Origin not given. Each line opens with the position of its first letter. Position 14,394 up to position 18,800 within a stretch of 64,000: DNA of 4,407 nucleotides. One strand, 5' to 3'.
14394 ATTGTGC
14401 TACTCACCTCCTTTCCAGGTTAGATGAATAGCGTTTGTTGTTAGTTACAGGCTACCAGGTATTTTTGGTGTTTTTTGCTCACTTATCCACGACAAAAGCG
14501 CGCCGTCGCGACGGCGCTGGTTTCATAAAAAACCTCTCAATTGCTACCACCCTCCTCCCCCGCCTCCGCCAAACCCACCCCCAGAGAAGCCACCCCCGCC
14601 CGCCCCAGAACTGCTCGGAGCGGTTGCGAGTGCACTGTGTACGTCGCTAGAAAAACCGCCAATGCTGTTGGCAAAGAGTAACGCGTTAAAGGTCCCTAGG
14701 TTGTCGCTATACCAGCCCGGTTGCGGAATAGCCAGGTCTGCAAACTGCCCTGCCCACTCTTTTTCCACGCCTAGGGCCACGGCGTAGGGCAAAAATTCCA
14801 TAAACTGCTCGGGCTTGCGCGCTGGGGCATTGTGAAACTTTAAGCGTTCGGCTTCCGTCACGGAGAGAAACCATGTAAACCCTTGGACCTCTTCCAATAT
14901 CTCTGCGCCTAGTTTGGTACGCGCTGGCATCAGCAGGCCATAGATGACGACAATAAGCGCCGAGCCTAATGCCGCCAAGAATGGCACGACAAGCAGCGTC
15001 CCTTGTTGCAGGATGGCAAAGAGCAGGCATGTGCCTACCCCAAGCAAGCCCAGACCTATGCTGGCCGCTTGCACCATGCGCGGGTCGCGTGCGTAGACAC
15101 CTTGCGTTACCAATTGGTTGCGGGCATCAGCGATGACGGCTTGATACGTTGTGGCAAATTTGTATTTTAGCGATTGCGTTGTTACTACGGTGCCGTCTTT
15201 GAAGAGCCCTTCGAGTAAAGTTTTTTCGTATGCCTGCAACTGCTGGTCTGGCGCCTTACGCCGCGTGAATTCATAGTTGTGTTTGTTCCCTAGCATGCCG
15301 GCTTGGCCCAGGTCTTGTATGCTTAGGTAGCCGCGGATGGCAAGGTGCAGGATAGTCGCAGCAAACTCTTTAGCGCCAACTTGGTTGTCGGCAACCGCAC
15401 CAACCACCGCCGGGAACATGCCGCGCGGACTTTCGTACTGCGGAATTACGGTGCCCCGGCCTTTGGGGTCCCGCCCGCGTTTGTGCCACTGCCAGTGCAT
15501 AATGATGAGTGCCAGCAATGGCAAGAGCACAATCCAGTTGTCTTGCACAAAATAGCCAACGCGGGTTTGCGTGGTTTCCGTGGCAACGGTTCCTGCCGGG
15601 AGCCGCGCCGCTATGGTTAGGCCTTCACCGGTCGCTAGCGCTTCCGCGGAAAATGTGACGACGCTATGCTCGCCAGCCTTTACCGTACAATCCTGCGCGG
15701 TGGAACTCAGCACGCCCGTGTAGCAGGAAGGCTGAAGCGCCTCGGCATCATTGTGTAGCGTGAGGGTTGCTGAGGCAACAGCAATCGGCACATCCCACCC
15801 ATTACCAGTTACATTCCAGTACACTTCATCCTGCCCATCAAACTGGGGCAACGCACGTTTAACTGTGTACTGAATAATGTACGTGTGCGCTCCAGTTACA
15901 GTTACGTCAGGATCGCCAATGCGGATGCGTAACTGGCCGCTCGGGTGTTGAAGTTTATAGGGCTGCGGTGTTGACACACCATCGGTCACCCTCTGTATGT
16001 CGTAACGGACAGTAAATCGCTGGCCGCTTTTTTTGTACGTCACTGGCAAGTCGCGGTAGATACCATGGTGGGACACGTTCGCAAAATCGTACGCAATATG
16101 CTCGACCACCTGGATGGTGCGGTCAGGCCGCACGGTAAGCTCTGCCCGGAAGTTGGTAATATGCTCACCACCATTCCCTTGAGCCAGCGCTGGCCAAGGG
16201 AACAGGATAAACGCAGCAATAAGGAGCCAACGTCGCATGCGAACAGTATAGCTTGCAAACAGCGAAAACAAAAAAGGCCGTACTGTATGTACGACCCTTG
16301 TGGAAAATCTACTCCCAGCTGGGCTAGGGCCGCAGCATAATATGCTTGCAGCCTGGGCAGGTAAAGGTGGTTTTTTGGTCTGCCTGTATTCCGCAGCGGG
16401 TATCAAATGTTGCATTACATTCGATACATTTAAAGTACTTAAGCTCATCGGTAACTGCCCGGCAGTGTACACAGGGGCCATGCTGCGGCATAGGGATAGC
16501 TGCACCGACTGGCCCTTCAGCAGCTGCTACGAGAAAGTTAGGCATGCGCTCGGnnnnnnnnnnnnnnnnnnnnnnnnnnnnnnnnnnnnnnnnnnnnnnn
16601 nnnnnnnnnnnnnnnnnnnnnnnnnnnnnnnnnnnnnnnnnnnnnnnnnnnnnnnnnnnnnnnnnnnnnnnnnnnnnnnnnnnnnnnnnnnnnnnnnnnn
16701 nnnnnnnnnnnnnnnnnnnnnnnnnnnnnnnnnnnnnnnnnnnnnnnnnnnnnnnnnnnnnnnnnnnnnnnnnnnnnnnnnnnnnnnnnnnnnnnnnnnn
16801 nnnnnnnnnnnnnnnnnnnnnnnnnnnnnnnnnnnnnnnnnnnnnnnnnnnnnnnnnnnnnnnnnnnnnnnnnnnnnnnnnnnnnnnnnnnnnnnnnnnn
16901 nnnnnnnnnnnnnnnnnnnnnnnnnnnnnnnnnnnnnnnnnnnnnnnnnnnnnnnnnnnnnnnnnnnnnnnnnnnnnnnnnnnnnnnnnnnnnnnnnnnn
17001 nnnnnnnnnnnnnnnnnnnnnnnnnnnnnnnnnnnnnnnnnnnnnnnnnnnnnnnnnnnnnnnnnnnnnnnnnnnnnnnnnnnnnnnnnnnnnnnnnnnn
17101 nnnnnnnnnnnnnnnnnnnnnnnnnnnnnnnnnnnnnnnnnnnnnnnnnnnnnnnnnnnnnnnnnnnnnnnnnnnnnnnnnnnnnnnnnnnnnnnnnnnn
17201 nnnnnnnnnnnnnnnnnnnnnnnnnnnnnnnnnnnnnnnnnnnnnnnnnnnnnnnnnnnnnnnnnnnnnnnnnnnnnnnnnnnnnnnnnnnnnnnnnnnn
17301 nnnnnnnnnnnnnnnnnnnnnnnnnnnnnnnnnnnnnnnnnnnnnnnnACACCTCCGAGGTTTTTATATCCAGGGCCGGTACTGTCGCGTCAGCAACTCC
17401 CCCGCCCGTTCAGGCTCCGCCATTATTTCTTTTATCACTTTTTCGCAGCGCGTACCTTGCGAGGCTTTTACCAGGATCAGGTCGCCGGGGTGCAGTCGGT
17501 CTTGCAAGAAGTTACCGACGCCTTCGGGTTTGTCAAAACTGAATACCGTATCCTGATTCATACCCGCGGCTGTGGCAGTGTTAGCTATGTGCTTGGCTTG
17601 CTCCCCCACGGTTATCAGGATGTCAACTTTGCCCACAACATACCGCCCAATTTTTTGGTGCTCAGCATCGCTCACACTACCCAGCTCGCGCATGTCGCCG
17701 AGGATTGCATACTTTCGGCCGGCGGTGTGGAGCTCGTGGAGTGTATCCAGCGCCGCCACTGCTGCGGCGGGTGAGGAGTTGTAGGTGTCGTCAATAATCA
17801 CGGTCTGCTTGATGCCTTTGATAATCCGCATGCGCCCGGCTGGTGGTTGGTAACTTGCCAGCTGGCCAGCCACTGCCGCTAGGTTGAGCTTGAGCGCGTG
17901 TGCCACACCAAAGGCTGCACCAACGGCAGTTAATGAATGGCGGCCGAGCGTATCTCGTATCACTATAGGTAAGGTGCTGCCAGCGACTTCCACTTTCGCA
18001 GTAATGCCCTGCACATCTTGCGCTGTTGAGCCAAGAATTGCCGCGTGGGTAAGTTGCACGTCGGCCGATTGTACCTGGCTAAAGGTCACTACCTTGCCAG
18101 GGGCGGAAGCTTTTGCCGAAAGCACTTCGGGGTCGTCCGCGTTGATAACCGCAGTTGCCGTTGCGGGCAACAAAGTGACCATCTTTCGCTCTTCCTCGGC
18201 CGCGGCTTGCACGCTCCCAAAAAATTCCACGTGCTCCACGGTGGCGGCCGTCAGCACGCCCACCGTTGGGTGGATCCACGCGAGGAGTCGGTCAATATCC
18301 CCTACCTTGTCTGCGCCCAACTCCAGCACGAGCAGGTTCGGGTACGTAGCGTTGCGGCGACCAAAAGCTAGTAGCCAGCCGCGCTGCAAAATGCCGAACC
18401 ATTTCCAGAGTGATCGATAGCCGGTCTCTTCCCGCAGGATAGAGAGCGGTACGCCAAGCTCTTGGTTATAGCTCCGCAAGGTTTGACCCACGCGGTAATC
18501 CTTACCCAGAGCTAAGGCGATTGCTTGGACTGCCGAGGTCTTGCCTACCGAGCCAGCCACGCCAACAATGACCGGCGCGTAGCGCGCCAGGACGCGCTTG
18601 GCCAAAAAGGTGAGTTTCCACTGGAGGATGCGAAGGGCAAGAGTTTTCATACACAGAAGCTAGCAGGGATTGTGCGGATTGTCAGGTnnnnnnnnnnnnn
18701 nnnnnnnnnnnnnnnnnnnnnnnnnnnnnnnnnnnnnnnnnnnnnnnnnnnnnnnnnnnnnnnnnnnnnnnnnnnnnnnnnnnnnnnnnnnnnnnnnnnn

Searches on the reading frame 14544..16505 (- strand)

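Call 11: search_protein_families(library=pfam, proteins=[window:14544-16505:-], max_evalue=0.01)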
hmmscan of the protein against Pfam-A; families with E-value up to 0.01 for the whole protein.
window:14544-16505:- (653 aa): 2 families
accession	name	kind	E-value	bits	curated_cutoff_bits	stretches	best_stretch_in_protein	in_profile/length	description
PF20990.2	DUF2207_C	-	3e-38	132.4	33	1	355-588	2-247/247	Predicted membrane protein (DUF2207) C-terminal domain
PF09972.14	DUF2207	-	8.2e-29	101.4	24.4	1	116-300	2-170/172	Predicted membrane protein (DUF2207) N-terminal domain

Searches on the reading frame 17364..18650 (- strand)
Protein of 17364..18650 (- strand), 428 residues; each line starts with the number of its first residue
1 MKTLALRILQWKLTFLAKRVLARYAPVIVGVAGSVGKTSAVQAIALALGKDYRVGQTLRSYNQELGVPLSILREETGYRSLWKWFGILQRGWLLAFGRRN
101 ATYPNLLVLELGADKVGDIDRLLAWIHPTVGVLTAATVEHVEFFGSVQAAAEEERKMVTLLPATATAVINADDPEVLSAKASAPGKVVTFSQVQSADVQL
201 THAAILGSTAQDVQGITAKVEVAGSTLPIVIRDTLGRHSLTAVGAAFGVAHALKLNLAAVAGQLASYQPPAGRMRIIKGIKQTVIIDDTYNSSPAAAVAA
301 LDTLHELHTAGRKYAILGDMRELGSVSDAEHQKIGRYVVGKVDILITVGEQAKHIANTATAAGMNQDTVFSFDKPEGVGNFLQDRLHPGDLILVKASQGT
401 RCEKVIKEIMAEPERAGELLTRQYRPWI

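Call 11: search_protein_families(library=pfam, proteins=[window:17364-18650:-], max_evalue=0.01)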
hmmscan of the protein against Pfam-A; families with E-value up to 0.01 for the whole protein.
window:17364-18650:- (428 aa): 2 families
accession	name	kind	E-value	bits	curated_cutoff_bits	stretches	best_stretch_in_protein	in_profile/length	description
PF08245.18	Mur_ligase_M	-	2e-20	74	24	1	105-215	58-168/200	Mur ligase middle domain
PF02875.26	Mur_ligase_C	-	1.4e-19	71.6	28.4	1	272-397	1-126/127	Mur ligase, glutamate ligase domain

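Call 43: find_homologous_proteins(query=window:17364-18650:-, max_evalue=1e-30)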
Query window:17364-18650:- (428 aa): 1459 proteins with E <= 1e-30 among 8000 candidates; the best 120 are listed.
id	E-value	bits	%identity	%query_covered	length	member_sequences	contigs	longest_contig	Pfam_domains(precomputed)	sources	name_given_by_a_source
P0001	4.5e-275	930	100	100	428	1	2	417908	PF02875.27,PF08245.19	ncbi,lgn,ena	ncbi:MAG: UDP-N-acetylmuramoyl-tripeptide--D-alanyl-D-alanine ligase [Patescibacteria group bacteriu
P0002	3.9e-228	775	83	100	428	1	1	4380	PF02875.27,PF08245.19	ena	-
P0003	4.3e-226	769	82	100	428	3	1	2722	PF02875.27,PF08245.19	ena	-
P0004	6.7e-226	768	82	100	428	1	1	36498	PF02875.27,PF08245.19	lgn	-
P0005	1.0e-225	767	84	100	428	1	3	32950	PF02875.27,PF08245.19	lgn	-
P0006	2.2e-220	750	80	100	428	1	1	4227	PF02875.27,PF08245.19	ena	-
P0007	1.7e-207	707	74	100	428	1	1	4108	PF02875.27,PF08245.19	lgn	-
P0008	6.9e-202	689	74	100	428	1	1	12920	PF02875.27,PF08245.19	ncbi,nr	ncbi:MAG: UDP-N-acetylmuramoyl-tripeptide--D-alanyl-D-alanine ligase [bacterium]|nr:UDP-N-acetylmura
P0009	7.4e-200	682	73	100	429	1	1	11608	PF02875.27,PF08245.19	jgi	jgi:UDP-N-acetylmuramoyl-tripeptide--D-alanyl-D-alanine ligase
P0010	3.0e-198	677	73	100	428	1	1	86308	PF02875.27,PF08245.19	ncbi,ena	-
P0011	4.6e-198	676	72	100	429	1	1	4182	PF02875.27,PF08245.19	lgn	-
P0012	6.4e-198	676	72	100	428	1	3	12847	PF02875.27,PF08245.19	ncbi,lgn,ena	-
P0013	7.3e-198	676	72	100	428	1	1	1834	PF02875.27,PF08245.19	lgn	-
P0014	7.5e-198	676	73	100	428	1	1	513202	PF02875.27,PF08245.19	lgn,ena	-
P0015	2.4e-197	674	71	100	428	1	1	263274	PF02875.27,PF08245.19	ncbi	-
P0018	2.3e-189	648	68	100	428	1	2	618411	PF02875.27,PF08245.19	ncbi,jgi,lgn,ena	ncbi:MAG: UDP-N-acetylmuramoyl-tripeptide--D-alanyl-D-alanine ligase [Patescibacteria group bacteriu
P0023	5.4e-185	633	68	100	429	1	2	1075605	PF02875.27,PF08245.19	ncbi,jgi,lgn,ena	ncbi:MAG: UDP-N-acetylmuramoyl-tripeptide--D-alanyl-D-alanine ligase [Patescibacteria group bacteriu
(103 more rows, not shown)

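Call 44: find_encoding_contigs(protein=P0014, flank=10000, max_places=2)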
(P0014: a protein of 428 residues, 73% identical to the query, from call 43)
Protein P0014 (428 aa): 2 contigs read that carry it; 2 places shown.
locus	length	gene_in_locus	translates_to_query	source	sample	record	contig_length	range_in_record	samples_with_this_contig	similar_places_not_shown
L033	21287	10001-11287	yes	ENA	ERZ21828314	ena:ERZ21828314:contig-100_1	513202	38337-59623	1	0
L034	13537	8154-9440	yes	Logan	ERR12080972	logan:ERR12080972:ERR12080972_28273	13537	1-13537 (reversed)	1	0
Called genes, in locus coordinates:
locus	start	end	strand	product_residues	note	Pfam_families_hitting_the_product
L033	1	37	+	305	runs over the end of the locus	PF01869:BcrAD_BadFG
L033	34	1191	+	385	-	PF13742:tRNA_anti_2, PF01336:tRNA_anti-codon (weak), PF02601:Exonuc_VII_L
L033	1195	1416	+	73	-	PF02609:Exonuc_VII_S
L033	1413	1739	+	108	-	-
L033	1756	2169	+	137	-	PF01833:TIG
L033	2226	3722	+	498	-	PF13632:Glyco_trans_2_3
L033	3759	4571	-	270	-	-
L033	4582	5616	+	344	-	-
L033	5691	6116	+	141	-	-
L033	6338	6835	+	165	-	PF02381:MraZ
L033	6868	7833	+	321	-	PF01795:Methyltransf_5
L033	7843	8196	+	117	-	-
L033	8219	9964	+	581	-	PF03717:PBP_dimer, PF00905:Transpeptidase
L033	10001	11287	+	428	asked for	PF08245:Mur_ligase_M, PF02875:Mur_ligase_C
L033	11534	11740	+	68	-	-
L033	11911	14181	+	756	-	PF09972:DUF2207, PF20990:DUF2207_C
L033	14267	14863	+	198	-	PF03848:TehB, PF13489:Methyltransf_23, PF13847:Methyltransf_31, PF08241:Methyltransf_11, PF08242:Methyltransf_12, PF13649:Methyltransf_25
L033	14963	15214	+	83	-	-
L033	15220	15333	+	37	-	-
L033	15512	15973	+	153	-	-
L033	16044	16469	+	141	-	-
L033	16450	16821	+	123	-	-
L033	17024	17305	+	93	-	PF01541:GIY-YIG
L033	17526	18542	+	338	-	PF00710:Asparaginase, PF17763:Asparaginase_C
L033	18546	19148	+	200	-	-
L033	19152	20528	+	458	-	PF16927:HisKA_7TM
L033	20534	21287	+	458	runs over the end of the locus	PF16927:HisKA_7TM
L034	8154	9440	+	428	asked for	PF08245:Mur_ligase_M, PF02875:Mur_ligase_C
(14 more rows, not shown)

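Call 45: find_encoding_contigs(protein=P0018, flank=10000, max_places=2)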
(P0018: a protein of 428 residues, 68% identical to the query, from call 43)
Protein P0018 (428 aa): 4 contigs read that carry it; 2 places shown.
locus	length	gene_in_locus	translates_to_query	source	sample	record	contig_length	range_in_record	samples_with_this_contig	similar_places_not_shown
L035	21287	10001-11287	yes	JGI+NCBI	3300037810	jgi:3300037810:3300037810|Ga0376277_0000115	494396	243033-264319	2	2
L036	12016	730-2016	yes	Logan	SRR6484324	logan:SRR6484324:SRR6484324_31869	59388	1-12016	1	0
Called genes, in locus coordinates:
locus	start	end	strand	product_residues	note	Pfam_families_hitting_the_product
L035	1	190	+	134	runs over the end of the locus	PF01833:TIG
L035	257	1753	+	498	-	PF13632:Glyco_trans_2_3 (weak)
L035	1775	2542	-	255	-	-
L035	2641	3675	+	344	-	-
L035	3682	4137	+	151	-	-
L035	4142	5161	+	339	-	PF00579:tRNA-synt_1b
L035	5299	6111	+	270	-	PF01261:AP_endonuc_2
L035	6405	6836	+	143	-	PF02381:MraZ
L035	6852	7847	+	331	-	PF01795:Methyltransf_5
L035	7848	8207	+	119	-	-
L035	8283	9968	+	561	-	PF03717:PBP_dimer, PF00905:Transpeptidase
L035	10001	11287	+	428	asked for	PF08245:Mur_ligase_M, PF02875:Mur_ligase_C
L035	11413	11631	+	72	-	-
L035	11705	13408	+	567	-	PF09972:DUF2207, PF20990:DUF2207_C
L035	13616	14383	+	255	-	PF01209:Ubie_methyltran (weak), PF13489:Methyltransf_23, PF01728:FtsJ (faint), PF13847:Methyltransf_31, PF08241:Methyltransf_11, PF08242:Methyltransf_12, PF13649:Methyltransf_25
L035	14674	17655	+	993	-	PF22148:Fervidolysin_NPro-like, PF00082:Peptidase_S8, PF16403:Bact_surface_Ig-like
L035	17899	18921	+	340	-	PF00710:Asparaginase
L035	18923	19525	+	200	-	-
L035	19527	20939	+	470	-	PF16927:HisKA_7TM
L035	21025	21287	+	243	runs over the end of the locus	PF00483:NTP_transferase, PF12804:NTP_transf_3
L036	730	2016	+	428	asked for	PF08245:Mur_ligase_M, PF02875:Mur_ligase_C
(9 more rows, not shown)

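Call 46: find_encoding_contigs(protein=P0023, flank=10000, max_places=2)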
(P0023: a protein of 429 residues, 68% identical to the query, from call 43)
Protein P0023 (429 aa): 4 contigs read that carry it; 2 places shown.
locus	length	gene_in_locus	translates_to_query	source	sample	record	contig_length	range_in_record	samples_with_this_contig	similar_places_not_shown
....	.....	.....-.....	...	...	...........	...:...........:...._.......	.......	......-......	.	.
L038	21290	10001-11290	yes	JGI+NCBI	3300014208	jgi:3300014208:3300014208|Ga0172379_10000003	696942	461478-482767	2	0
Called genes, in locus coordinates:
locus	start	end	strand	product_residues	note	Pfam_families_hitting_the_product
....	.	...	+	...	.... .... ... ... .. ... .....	-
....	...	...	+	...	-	-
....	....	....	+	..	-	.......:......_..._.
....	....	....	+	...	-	-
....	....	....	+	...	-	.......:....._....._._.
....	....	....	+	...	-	-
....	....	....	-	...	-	-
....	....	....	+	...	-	-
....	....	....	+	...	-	-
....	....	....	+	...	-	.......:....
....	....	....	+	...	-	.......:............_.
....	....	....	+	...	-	-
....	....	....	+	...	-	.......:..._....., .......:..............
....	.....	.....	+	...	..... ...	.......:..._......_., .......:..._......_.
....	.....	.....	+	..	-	-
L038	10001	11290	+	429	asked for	PF08245:Mur_ligase_M, PF02875:Mur_ligase_C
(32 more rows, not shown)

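Call 63: search_protein_families(library=pfam, proteins=[L033:18546-19148:+, L035:18923-19525:+], max_evalue=1)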
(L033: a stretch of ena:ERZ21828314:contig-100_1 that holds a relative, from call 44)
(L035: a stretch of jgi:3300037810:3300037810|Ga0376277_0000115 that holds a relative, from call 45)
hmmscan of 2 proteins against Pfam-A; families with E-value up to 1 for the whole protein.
L033:18546-19148:+ (200 aa): 2 families
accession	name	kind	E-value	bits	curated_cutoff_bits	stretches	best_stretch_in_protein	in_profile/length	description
PF21983.2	NikA-like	-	0.074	13.6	27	1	148-185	4-41/72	Mobilization protein NikA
PF05534.18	HicB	-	0.075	13.4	21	1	140-173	9-42/51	HicB family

L035:18923-19525:+ (200 aa): 3 families
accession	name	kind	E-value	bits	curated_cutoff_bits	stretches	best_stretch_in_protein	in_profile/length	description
PF15571.11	Imm44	-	0.043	14.5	25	1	125-183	22-80/126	Immunity protein 44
PF05534.18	HicB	-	0.1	12.9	21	1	139-173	8-42/51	HicB family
PF19338.4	NTF3_N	-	0.17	12.6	25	0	171-199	18-46/114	Neutrophin-3 N-terminus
